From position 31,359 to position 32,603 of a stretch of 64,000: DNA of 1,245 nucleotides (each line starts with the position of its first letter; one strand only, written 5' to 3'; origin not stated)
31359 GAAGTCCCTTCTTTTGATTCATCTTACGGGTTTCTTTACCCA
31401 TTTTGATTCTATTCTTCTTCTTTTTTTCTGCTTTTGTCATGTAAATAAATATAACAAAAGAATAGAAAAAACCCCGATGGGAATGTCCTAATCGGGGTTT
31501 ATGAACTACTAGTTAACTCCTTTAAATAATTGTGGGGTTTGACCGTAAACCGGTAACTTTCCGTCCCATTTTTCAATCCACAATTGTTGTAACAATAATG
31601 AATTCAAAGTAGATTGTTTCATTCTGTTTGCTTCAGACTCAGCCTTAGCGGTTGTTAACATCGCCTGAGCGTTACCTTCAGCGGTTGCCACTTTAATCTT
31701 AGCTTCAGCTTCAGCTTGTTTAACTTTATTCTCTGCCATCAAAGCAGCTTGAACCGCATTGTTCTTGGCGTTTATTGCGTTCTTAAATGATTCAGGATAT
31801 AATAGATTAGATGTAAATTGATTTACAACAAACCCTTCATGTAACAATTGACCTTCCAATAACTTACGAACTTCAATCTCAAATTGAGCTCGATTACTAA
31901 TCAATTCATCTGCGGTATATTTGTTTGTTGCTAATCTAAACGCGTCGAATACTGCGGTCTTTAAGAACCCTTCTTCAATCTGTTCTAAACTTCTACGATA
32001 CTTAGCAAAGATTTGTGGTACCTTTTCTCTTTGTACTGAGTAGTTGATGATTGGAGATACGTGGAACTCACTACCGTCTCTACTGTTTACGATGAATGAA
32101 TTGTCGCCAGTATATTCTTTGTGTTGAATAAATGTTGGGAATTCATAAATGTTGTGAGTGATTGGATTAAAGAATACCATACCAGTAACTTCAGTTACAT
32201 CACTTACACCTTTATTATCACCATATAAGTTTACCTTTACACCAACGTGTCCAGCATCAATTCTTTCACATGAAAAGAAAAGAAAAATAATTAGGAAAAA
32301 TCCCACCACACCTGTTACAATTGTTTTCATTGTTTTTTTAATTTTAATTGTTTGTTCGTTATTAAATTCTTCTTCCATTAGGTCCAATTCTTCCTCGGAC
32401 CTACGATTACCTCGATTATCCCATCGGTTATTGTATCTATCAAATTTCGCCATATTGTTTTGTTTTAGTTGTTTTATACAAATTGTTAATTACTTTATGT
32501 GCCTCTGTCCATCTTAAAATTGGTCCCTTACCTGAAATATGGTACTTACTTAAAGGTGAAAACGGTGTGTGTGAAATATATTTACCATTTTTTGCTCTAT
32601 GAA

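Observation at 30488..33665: Deoxyribonucleotidase - SPFH - macro domain neighbourhood resembling an anti-defence toolkit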

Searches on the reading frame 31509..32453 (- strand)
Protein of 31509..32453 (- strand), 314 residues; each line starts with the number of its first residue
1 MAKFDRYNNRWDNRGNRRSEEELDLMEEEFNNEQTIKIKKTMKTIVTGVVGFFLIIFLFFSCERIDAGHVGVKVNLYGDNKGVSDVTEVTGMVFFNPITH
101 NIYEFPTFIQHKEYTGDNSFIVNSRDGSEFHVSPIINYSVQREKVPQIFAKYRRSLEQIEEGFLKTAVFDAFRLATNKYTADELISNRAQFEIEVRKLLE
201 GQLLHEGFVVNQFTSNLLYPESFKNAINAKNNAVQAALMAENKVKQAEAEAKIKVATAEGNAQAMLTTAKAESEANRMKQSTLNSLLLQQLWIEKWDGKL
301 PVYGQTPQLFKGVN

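Call 3: search_protein_families(library=pfam, proteins=[window:31509-32453:-], max_evalue=0.01)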
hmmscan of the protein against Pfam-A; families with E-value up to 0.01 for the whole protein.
window:31509-32453:- (314 aa): 1 family
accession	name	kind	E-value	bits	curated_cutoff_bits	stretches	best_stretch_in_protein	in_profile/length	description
PF01145.31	Band_7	-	3.1e-20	73.4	23.6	1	64-251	2-176/176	SPFH domain / Band 7 family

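Call 4: search_protein_families(library=phrogs, proteins=[window:31509-32453:-], max_evalue=0.001)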
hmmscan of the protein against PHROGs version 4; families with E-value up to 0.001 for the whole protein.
window:31509-32453:- (314 aa): 2 families
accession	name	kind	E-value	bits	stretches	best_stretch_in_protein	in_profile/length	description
phrog_200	-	other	7.4e-66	223.8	1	30-306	66-348/379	lipoprotein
phrog_21428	-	unknown function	1.8e-06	28.8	1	42-89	2-48/63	-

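Call 6: search_protein_families(library=ncbifam, proteins=[window:31509-32453:-], max_evalue=0.01)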
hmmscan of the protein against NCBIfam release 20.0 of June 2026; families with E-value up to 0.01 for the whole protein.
window:31509-32453:- (314 aa): 0 families

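Call 7: search_protein_families(library=padloc, proteins=[window:31509-32453:-], max_evalue=0.01)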
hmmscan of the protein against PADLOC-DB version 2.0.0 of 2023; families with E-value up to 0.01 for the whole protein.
window:31509-32453:- (314 aa): 0 families

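Call 21: find_related_loci(query=window:31509-32453:-, collection=viral_contigs, flank=10000)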
Query window:31509-32453:- (314 aa) in viral_contigs; peptide patterns used: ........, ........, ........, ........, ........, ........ (x = any residue, [..] = any of these).
383 stretches matched a pattern; 380 encode a relative of the query (tblastn E <= 1e-3); the best 80 are kept; 80 distinct loci.
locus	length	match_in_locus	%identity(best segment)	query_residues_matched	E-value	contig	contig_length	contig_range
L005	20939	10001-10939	82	1-313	6e-179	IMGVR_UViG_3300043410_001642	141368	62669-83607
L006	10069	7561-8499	83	1-313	1e-174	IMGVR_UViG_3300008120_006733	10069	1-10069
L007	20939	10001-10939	79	1-313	4e-170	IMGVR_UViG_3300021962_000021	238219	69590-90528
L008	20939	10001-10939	76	1-313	3e-164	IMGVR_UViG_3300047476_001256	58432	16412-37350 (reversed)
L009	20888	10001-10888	80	18-313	1e-161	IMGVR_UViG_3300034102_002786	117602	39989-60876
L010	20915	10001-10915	76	4-313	6e-161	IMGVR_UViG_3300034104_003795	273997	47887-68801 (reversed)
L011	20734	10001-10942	77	1-314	6e-161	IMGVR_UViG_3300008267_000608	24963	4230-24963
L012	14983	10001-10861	81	27-313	1e-159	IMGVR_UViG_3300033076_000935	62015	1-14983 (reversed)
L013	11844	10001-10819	84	42-314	3e-159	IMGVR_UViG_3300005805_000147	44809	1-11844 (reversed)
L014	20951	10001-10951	75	1-313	3e-158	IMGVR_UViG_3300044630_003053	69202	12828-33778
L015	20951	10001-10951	75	1-313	3e-158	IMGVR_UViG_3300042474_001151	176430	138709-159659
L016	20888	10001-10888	77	18-313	2e-157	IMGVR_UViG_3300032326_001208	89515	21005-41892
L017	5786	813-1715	73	4-313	4e-158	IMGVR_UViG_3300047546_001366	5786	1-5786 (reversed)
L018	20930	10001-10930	76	4-313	1e-156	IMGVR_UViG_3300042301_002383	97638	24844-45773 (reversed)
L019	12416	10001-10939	75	1-313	3e-156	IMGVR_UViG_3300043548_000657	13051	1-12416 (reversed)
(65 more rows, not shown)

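Call 24: search_dna_similar(query=window:31509-32453:-, collection=phages, mode=protein, max_rows=30, max_evalue=0.00001)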
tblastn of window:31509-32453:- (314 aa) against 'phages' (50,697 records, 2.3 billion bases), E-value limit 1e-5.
Records with a match: 798; places in all: 798; records where one place covers at least 80% of the query: 18.
Best place of each record, by identity: <60% 798.
By first word of the organism name: Staphylococcus 275; Pseudomonas 73; Bacillus 54; Enterococcus 53; Klebsiella 45; Erwinia 42; Escherichia 38; Burkholderia 31; Caulobacter 26; Salmonella 24; and 46 more.
By host as written in the record: - 93; Staphylococcus aureus 84; Staphylococcus sp. 33; Pseudomonas aeruginosa 22; Klebsiella pneumoniae 19; Prevotella sp. 15; Burkholderia sp. 15; Escherichia coli 15; and 249 more.
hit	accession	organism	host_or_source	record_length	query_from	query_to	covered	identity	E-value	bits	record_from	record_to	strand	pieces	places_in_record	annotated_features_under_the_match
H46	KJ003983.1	IAS virus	Homo sapiens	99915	61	313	81%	47.5%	9e-62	217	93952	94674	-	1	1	record has no annotation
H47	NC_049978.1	IAS virus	Homo sapiens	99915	61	313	81%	47.5%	9e-62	217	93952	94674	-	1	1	prohibitin family protein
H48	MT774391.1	uncultured phage cr126_1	human feces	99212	61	311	80%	47.0%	5e-62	218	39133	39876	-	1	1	SPFH domain/band 7 family protein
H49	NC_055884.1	uncultured phage cr126_1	human feces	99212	61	311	80%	47.0%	5e-62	218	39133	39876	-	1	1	SPFH domain/band 7 family protein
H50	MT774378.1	uncultured phage cr106_1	human feces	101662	61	313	81%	45.5%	3e-62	219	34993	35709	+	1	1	hypothetical protein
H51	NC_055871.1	uncultured phage cr106_1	human feces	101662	61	313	81%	45.5%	3e-62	219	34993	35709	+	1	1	hypothetical protein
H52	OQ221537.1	Bacteroides phage PhiCrAssBcn2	Bacteroides intestinalis DSM 108646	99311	61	314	81%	44.9%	3e-65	227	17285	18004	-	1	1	hypothetical protein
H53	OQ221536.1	Bacteroides phage PhiCrAssBcn1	Bacteroides intestinalis DSM 108646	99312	61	314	81%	44.9%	3e-65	227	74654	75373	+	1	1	hypothetical protein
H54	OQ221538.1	Bacteroides phage PhiCrAssBcn3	Bacteroides intestinalis DSM 108646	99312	61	314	81%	44.9%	3e-65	227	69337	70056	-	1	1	hypothetical protein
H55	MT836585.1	Bacteriophage sp.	human fecal samples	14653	61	303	77%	46.2%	6e-61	215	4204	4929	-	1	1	record has no annotation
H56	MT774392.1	uncultured phage cr128_1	human feces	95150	61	301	77%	45.7%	4e-53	192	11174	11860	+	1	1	SPFH domain/band 7 family protein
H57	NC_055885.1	uncultured phage cr128_1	human feces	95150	61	301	77%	45.7%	4e-53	192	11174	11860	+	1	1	SPFH domain/band 7 family protein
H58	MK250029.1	Prevotella phage Lak-C1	Prevotella sp.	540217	61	301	77%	43.7%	2e-51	187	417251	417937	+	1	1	record has no annotation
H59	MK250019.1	Prevotella phage Lak-A2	Prevotella sp.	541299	61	301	77%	43.7%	2e-51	187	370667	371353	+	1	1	record has no annotation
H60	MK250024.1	Prevotella phage Lak-B5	Prevotella sp.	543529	61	301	77%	43.7%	3e-50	184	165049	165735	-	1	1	record has no annotation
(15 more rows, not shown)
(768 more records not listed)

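Call 25: search_solved_structures(query=window:31509-32453:-, max_evalue=0.01)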
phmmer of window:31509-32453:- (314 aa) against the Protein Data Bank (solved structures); distinct sequences matched with E-value up to 0.01: 6.
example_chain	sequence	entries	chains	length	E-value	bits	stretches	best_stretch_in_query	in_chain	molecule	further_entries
8rrh_B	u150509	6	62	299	2.9e-07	33.2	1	140-271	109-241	Prohibitin-2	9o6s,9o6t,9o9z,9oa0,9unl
8rrh_A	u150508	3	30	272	4.5e-06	29.3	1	64-269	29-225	Prohibitin 1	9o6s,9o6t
9unl_E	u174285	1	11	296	5.7e-06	29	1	64-269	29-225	Prohibitin 1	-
9o9z_A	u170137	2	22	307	6.2e-06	28.9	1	64-269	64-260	Prohibitin 1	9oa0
9urz_D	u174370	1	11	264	0.00024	23.7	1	57-271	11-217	Prohibitin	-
9urz_B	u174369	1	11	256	0.0017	20.9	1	157-275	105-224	Prohibitin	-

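Call 50: get_annotated_region(hit=H48, flank=3000)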
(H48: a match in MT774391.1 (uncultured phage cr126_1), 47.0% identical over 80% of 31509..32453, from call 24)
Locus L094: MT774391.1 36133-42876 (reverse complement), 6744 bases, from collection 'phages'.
description: Uncultured phage cr126_1, complete genome.
organism: uncultured phage cr126_1 (NCBI taxid 2772075)
taxonomy: Viruses; Duplodnaviria; Heunggongvirae; Uroviricota; Caudoviricetes; Crassvirales; Steigviridae; Asinivirinae; Kolpuevirus; Kolpuevirus hominis
host: -; source: human feces; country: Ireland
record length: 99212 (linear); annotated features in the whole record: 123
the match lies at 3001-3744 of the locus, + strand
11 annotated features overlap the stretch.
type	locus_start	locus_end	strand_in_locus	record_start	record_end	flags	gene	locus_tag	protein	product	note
CDS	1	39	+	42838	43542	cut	-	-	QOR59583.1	hypothetical protein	gp_24993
CDS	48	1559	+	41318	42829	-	-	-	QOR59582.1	putative nicotinamide phosphoribosyltransferase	gp_24992; putative nicotinamide phosphoribosyl transferase [Bacillus phage BPS10C]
CDS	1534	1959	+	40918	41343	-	-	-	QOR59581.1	hypothetical protein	gp_24991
CDS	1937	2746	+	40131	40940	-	-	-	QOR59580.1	putative ribose-phosphate pyrophosphokinase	gp_24990; putative Ribose-phosphate pyrophosphokinase [Pseudomonas phage vB_PaeM_C2-10_Ab02]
CDS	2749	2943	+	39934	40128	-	-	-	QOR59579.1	hypothetical protein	gp_24989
CDS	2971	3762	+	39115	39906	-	-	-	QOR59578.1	SPFH domain/band 7 family protein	gp_24988; SPFH domain/Band 7 family [Cellulophaga phage phi17:2]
CDS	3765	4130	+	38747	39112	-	-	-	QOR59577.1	hypothetical protein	gp_24987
CDS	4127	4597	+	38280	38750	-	-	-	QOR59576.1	glycoside hydrolase/peptidoglycan hydrolase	gp_24986; Glycoside hydrolase/peptidoglycan hydrolase [phiCrAss001]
CDS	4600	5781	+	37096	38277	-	-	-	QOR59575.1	putative HKD family nuclease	gp_24985; putative HKD family nuclease [phiCrAss001]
CDS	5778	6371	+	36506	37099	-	-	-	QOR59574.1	hypothetical protein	gp_24984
CDS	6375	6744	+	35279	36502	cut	-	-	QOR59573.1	replicative DNA helicase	gp_24983; Replicative DNA helicase [phiCrAss001]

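Call 64: search_protein_families(library=pfam, proteins=[L094:2749-2943:+, L094:3765-4130:+, L094:48-1559:+, L094:1937-2746:+], max_evalue=0.01)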
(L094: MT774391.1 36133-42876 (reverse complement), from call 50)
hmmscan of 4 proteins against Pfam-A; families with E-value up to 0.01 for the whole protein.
L094:2749-2943:+ (64 aa): 0 families

L094:3765-4130:+ (121 aa): 0 families

L094:48-1559:+ (503 aa): 2 families
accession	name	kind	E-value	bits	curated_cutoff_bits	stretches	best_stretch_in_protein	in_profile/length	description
PF04095.22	NAPRTase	-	2.8e-37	129.2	20.8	1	183-464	1-222/239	Nicotinate phosphoribosyltransferase (NAPRTase) family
PF18127.6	NAMPT_N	-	6e-09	36.5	25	1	5-60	3-54/98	Nicotinamide phosphoribosyltransferase, N-terminal domain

L094:1937-2746:+ (269 aa): 2 families
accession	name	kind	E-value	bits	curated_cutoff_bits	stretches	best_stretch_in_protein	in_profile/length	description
PF13793.12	Pribosyltran_N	-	0.00028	21.2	25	1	15-103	26-117/117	N-terminal domain of ribose phosphate pyrophosphokinase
PF00156.33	Pribosyltran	-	0.0027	17.5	26.3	0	183-228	80-124/158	Phosphoribosyl transferase domain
